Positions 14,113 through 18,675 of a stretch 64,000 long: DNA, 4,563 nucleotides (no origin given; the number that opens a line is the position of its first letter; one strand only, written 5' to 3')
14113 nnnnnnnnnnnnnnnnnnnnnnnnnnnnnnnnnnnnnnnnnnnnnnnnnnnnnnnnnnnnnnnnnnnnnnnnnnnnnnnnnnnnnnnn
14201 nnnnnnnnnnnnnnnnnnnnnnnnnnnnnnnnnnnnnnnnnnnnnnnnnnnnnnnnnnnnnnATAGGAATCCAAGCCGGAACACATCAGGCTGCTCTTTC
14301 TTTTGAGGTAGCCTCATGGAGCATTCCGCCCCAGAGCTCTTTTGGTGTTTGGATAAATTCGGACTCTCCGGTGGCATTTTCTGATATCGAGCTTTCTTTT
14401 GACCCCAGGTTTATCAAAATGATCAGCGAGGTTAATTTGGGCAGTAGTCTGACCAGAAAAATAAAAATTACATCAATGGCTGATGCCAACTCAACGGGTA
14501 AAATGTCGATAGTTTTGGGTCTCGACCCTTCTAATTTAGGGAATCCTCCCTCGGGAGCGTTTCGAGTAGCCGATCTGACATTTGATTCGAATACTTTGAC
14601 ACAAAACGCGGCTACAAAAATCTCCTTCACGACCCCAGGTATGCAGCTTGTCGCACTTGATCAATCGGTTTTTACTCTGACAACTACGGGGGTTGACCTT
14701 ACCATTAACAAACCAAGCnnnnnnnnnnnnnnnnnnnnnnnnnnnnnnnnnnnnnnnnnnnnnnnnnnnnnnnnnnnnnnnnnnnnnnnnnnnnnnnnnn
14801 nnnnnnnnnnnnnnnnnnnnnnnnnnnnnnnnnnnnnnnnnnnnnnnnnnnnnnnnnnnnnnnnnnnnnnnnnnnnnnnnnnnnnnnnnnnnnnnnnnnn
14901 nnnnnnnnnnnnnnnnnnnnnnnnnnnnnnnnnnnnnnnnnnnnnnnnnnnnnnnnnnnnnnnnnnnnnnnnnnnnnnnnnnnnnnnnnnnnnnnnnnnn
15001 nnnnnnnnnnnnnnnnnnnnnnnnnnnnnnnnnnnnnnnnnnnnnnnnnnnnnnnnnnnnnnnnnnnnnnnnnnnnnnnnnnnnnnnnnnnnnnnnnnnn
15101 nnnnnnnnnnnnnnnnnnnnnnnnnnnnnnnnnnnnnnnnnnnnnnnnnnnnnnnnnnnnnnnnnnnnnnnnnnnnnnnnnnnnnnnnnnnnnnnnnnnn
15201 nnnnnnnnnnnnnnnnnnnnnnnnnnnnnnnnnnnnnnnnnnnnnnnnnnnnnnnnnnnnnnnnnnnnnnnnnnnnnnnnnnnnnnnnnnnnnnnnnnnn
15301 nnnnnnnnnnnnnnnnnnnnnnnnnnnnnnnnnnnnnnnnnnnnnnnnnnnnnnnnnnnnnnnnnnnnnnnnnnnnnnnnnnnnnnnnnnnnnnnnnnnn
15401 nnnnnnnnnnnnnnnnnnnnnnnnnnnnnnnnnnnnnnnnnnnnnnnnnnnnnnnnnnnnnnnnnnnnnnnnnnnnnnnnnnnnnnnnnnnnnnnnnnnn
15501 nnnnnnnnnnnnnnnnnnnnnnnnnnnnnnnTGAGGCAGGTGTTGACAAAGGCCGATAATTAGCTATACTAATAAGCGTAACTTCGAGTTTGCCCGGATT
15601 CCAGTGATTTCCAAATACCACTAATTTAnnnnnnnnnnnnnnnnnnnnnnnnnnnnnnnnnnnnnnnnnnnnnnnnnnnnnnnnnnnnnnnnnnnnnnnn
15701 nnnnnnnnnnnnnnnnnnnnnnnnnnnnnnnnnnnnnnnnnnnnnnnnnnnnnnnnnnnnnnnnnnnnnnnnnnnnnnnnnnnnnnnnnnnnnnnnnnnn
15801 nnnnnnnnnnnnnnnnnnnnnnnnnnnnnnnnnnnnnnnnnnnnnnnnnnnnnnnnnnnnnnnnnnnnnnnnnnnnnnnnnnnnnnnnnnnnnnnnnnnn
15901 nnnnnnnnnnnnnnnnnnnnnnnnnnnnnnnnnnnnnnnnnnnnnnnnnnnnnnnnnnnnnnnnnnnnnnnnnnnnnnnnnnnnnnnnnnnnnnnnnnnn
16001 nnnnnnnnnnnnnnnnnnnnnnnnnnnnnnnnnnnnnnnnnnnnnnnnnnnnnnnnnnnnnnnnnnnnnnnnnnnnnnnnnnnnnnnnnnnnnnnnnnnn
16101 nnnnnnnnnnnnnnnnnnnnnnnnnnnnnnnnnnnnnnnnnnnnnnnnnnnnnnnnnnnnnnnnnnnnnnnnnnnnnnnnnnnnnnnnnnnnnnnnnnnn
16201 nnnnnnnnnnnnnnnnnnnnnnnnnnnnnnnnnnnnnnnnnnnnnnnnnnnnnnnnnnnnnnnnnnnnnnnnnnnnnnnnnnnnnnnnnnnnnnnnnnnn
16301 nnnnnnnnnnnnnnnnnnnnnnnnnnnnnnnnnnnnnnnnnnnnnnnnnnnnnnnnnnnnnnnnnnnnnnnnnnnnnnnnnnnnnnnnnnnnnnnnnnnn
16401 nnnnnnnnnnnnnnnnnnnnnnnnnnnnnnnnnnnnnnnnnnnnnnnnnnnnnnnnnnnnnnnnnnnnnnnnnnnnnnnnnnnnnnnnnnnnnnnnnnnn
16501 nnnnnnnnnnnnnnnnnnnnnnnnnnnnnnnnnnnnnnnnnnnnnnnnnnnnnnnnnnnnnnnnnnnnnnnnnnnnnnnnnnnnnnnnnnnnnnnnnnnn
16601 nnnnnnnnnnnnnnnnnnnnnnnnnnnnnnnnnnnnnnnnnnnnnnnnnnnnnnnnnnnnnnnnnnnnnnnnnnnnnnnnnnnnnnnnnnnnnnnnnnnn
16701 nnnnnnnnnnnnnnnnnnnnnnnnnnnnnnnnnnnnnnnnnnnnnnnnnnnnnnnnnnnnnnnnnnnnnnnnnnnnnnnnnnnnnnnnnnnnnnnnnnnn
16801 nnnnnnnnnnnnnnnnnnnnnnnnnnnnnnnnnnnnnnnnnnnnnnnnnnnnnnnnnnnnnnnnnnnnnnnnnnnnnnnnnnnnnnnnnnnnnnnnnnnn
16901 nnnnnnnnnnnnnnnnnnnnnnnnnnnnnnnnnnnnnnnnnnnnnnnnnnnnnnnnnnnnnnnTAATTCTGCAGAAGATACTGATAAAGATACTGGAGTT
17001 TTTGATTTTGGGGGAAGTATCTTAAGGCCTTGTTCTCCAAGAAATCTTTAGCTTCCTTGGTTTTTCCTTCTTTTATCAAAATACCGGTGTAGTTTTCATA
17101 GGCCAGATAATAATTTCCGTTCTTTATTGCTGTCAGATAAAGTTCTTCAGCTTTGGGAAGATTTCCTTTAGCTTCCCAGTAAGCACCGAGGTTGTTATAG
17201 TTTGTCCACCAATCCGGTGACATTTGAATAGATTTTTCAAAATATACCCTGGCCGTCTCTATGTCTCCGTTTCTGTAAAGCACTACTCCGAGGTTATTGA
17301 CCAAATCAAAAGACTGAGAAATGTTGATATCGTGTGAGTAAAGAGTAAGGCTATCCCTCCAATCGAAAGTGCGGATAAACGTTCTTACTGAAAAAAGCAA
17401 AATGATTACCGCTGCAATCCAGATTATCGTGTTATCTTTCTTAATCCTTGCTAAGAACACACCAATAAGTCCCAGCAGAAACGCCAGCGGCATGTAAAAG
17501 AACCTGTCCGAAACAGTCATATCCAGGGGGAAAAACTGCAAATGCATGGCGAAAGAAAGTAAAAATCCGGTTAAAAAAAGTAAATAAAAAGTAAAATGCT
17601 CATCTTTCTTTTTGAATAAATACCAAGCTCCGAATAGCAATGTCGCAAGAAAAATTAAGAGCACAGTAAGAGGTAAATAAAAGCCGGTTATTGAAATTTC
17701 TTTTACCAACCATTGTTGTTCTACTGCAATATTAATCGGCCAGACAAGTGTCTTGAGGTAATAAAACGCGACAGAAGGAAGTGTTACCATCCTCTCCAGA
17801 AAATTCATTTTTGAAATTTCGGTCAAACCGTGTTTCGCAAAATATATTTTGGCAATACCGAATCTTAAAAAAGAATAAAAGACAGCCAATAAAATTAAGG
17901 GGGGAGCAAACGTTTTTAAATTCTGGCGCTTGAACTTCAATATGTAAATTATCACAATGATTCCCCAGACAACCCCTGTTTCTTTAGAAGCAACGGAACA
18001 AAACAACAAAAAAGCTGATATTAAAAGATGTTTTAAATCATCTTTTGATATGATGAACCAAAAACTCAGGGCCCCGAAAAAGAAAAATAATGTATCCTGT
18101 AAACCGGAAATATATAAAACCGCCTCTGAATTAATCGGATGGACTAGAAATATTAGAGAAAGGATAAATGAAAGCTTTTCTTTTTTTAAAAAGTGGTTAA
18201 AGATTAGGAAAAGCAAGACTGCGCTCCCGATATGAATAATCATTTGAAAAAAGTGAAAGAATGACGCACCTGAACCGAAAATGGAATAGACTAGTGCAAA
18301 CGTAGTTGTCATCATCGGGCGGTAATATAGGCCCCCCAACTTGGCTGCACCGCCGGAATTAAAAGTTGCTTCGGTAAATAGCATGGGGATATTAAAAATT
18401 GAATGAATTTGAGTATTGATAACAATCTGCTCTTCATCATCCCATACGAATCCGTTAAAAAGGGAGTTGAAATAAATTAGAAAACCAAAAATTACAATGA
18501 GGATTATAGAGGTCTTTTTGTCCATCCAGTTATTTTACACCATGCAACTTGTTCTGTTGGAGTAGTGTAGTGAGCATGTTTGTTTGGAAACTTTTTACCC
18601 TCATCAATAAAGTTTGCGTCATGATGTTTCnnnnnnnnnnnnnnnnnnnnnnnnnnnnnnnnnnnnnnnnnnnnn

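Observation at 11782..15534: Minimal dockerin-cohesin pair: secreted metallophosphoesterase with dockerin next to a membrane-anchored protein with a cohesin-like module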

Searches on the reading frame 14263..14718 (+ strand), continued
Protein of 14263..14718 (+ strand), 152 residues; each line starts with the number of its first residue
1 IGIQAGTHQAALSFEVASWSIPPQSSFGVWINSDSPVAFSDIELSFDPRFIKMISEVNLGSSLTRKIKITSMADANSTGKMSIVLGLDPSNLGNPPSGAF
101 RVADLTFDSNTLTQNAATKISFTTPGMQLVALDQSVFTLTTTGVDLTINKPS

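Call 81: search_protein_families(library=pfam, proteins=[L004:7728-9005:+, L004:3526-4698:+, L005:7695-8765:+, L010:7722-8594:+, L017:7806-8768:+, L001:3174-4193:+, L007:1040-2173:+, P0003, P0004, P0017], max_evalue=0.01)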
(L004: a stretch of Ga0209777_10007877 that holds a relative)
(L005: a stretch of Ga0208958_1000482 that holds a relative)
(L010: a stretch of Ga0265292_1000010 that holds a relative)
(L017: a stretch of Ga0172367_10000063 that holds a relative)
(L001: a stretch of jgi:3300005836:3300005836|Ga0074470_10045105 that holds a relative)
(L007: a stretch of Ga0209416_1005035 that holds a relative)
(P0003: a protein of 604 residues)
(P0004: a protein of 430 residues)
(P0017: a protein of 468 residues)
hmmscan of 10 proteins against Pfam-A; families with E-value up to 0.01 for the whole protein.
L004:7728-9005:+ (426 aa): 4 families
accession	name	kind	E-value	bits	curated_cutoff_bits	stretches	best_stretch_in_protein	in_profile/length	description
PF13620.12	CarboxypepD_reg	-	3.3e-11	43.8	32.3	1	342-416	2-79/82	Carboxypeptidase regulatory-like domain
PF13715.12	CarbopepD_reg_2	-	1.2e-08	35.3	32.2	1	342-417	1-73/88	CarboxypepD_reg-like domain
PF17210.9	SdrD_B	-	0.00075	20.1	29.7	1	352-396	21-66/112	SdrD B-like domain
PF11974.14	bMG3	-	0.0041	17.5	34.9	0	353-384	26-57/103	Bacterial alpha-2-macroglobulin MG3 domain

L004:3526-4698:+ (391 aa): 2 families
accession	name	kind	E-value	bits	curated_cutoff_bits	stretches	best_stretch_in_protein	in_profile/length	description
PF00404.24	Dockerin_1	-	3.9e-08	33.8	22.9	1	341-385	1-52/57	Dockerin type I domain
PF00036.39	EF-hand_1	-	0.00062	19.6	25.4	0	341-360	8-27/29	EF hand domain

L005:7695-8765:+ (357 aa): 1 family
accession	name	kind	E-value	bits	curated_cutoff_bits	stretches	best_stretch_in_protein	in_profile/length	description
PF17957.7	Big_7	-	1.4e-12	48.5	24.1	1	267-336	1-69/70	Bacterial Ig domain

L010:7722-8594:+ (291 aa): 0 families

L017:7806-8768:+ (321 aa): 3 families
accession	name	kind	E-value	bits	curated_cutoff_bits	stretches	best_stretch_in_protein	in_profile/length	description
PF17957.7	Big_7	-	4.1e-14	53.4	24.1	1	232-301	1-70/70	Bacterial Ig domain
PF02494.22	HYR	-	0.0019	18.9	21.7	1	274-319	34-81/81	HYR domain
PF19077.6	Big_13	-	0.0037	18.1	27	1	243-319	24-100/102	Bacterial Ig-like domain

L001:3174-4193:+ (340 aa): 1 family
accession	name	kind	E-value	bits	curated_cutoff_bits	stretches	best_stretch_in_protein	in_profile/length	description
PF17957.7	Big_7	-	2.4e-15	57.3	24.1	1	249-320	1-70/70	Bacterial Ig domain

L007:1040-2173:+ (378 aa): 2 families
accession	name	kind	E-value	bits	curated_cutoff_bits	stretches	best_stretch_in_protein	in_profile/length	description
PF13620.12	CarboxypepD_reg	-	3.9e-10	40.4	32.3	1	296-375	2-81/82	Carboxypeptidase regulatory-like domain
PF13715.12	CarbopepD_reg_2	-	2e-07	31.4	32.2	1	296-375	1-76/88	CarboxypepD_reg-like domain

P0003 (604 aa): 2 families
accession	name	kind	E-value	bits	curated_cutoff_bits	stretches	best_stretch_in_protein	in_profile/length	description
PF00963.24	Cohesin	-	1.8e-08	35.1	24.1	2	121-216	23-119/139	Cohesin domain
PF00404.24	Dockerin_1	-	3.1e-05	24.5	22.9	1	548-593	2-53/57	Dockerin type I domain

P0004 (430 aa): 3 families
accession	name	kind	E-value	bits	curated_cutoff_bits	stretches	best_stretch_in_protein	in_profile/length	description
PF13620.12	CarboxypepD_reg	-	1.9e-13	51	32.3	1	346-422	2-81/82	Carboxypeptidase regulatory-like domain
PF13715.12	CarbopepD_reg_2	-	1.6e-09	38.1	32.2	1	346-420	1-72/88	CarboxypepD_reg-like domain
PF17210.9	SdrD_B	-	1.5e-05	25.6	29.7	1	355-406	20-73/112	SdrD B-like domain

P0017 (468 aa): 5 families
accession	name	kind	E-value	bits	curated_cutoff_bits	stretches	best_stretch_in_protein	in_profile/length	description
PF13620.12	CarboxypepD_reg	-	8.5e-09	36.1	32.3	1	386-465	2-81/82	Carboxypeptidase regulatory-like domain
PF16656.11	Pur_ac_phosph_N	-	1.1e-07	32.7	30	1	286-369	6-93/93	Purple acid Phosphatase, N-terminal domain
PF13715.12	CarbopepD_reg_2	-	3.7e-05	24.1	32.2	1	386-464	1-73/88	CarboxypepD_reg-like domain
PF00041.27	fn3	-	5.4e-05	23.8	25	1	284-366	4-82/84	Fibronectin type III domain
PF25059.1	FN3_DSCAM-DSCAML_C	-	0.005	17.6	39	0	334-372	46-82/89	DSCAM/DSCAML C-terminal Fn3-like domain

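Call 82: find_encoding_contigs(protein=P0017, flank=7000, max_places=3)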
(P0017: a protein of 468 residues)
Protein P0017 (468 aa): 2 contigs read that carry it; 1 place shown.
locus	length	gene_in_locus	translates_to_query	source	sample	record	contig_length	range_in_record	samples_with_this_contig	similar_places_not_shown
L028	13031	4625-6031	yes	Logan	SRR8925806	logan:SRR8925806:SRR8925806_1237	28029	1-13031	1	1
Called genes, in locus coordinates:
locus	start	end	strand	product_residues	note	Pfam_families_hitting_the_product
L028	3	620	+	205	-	?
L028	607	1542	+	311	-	-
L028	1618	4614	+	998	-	PF00149:Metallophos, PF01436:NHL (faint), PF13449:Phytase-like (faint), PF08450:SGL (faint)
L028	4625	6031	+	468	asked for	PF16656:Pur_ac_phosph_N (weak), PF13620:CarboxypepD_reg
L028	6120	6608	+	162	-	-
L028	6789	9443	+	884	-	PF00521:DNA_topoisoIV, PF03989:DNA_gyraseA_C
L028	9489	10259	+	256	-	PF04402:SIMPL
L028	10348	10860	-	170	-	-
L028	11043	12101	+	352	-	PF00438:S-AdoMet_synt_N, PF02772:S-AdoMet_synt_M, PF02773:S-AdoMet_synt_C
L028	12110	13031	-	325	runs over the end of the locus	PF02899:Phage_int_SAM_1, PF13495:Phage_int_SAM_4 (faint), PF00589:Phage_integrase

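Call 84: search_protein_families(library=pfam, proteins=[L028:1618-4614:+, L028:607-1542:+, L028:6120-6608:+], max_evalue=0.1)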
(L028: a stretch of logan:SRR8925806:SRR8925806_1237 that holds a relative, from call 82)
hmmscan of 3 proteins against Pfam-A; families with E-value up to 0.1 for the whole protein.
L028:1618-4614:+ (998 aa): 7 families
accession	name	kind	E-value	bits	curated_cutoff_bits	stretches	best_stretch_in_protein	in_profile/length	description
PF00149.33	Metallophos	-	2.4e-08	35.1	21.5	1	33-235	2-190/191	Calcineurin-like phosphoesterase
PF13449.12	Phytase-like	-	2.7e-07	31.2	27.6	1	427-513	8-106/284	Esterase-like activity of phytase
PF01436.27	NHL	-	7e-07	29.4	20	0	477-498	3-25/28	NHL repeat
PF08450.18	SGL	-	1.8e-05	24.9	26.3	1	380-514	94-223/246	SMP-30/Gluconolactonase/LRE-like region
PF00404.24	Dockerin_1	-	6.3e-05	23.5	22.9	1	944-991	1-51/57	Dockerin type I domain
PF01731.26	Arylesterase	-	0.00085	19.9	21.3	0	424-449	55-80/86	Arylesterase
PF06977.17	SdiA-regulated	-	0.0038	16.9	21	1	375-559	27-213/249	SdiA-regulated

L028:607-1542:+ (311 aa): 1 family
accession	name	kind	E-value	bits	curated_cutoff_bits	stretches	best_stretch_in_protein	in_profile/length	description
PF13860.13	FlgD_ig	-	0.018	15.4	27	1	48-104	13-74/79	FlgD Ig-like domain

L028:6120-6608:+ (162 aa): 0 families

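Call 86: find_encoding_contigs(protein=P0007, flank=7000, max_places=3)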
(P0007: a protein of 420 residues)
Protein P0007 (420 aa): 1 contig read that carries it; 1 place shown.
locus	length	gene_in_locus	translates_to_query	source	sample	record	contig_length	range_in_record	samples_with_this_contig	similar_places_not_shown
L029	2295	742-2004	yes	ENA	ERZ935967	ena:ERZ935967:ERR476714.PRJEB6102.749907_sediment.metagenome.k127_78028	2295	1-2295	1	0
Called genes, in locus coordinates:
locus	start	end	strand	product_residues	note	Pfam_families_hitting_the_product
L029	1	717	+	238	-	?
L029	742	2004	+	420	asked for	PF00041:fn3 (weak), PF16656:Pur_ac_phosph_N, PF07210:DUF1416 (weak), PF13620:CarboxypepD_reg, PF13715:CarbopepD_reg_2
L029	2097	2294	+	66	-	?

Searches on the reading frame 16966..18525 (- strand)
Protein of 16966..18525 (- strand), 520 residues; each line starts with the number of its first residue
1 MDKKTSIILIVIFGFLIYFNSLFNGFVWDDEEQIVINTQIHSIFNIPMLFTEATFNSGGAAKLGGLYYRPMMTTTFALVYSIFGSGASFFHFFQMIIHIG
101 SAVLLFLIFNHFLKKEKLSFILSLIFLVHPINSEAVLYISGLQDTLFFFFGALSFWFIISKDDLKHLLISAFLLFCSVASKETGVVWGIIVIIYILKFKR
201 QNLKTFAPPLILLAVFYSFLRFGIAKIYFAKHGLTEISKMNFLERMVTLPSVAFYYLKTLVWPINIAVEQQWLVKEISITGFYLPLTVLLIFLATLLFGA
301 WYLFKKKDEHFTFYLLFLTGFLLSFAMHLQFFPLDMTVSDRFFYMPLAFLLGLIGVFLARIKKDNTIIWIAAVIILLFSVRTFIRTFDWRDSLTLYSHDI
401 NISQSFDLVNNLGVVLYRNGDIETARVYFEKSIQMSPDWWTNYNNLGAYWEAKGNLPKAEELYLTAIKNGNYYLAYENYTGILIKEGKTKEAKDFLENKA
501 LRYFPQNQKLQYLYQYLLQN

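Call 3: search_protein_families(library=pfam, proteins=[window:16966-18525:-], max_evalue=1)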
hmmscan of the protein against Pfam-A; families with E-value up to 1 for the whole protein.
window:16966-18525:- (520 aa): 12 families
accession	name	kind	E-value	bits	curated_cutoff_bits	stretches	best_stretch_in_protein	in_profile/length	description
PF07719.23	TPR_2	-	7.5e-10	38.6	27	2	410-438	5-33/34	Tetratricopeptide repeat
PF00515.34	TPR_1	-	6.8e-09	35.6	27.8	2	410-438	5-33/34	Tetratricopeptide repeat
PF13374.12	TPR_10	-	2.8e-07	30.8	27.5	1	410-435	6-31/42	Tetratricopeptide repeat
PF13181.12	TPR_8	-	1.5e-05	25.2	25.7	1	410-438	5-33/34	Tetratricopeptide repeat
PF13424.12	TPR_12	-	1.8e-05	25.3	30.1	1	410-468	7-73/77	Tetratricopeptide repeat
PF14559.12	TPR_19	-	3e-05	24.7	25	2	417-466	2-51/68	Tetratricopeptide repeat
PF13231.12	PMT_2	-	0.00013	22.7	26.1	1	70-217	4-152/160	Dolichyl-phosphate-mannose-protein mannosyltransferase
PF13432.12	TPR_16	-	0.00032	21.5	32.7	1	412-471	3-62/65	Tetratricopeptide repeat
PF13431.12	TPR_17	-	0.00055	20.5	24.4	0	405-426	12-33/34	Tetratricopeptide repeat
PF13428.12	TPR_14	-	0.026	15.6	23.5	0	411-443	6-38/44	Tetratricopeptide repeat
PF25064.1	ARM_TT21_5th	-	0.055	14.2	27.8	0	415-466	10-61/117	TT21 fifth ARM repeats domain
PF13174.12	TPR_6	-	0.13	13.4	26.3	0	412-437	6-31/33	Tetratricopeptide repeat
